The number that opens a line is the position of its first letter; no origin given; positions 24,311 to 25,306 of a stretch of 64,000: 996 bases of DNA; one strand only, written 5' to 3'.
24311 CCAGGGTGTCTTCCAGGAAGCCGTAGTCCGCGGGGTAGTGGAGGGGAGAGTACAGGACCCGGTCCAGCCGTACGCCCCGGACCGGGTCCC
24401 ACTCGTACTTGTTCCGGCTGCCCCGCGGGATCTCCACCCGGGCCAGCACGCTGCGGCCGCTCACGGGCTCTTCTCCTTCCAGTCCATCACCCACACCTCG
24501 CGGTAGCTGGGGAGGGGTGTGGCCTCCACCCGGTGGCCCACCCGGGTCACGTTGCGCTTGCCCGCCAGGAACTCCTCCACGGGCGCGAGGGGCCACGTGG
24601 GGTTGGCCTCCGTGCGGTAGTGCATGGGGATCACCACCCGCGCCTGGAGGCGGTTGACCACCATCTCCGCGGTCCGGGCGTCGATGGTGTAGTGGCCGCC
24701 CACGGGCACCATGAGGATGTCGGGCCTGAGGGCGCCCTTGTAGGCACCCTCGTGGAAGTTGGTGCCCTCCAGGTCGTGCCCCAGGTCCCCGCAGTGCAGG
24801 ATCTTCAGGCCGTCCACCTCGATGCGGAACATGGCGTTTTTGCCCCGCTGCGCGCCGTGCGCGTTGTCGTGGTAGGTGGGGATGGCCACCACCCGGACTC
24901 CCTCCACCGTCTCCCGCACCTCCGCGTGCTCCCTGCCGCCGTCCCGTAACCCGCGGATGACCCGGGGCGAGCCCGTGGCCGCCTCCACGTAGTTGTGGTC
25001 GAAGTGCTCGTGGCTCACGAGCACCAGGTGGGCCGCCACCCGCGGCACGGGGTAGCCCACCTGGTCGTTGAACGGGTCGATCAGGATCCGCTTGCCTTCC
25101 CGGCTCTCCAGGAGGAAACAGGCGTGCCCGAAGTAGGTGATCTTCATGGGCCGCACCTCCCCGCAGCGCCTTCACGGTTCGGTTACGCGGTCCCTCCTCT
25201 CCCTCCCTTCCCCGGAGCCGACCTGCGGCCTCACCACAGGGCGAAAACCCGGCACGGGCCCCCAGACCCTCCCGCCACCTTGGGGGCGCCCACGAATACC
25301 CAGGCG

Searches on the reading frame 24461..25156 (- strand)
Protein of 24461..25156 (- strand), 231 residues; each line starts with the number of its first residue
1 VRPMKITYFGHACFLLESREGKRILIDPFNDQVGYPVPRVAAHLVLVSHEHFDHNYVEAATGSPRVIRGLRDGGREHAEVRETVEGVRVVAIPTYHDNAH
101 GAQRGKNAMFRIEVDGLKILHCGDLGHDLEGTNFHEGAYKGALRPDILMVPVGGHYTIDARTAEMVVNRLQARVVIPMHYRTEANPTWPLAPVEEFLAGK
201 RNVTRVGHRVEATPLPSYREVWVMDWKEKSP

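Call 77: search_protein_families(library=pfam, proteins=[window:24461-25156:-], max_evalue=0.00001)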
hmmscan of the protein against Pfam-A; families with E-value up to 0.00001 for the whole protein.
window:24461-25156:- (231 aa): 2 families
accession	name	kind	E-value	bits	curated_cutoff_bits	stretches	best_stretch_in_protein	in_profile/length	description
PF13483.12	Lactamase_B_3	-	5.9e-51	173.1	24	1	5-179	1-160/160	Beta-lactamase superfamily domain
PF12706.13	Lactamase_B_2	-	4e-11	43.3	27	1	23-180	2-200/200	Beta-lactamase superfamily domain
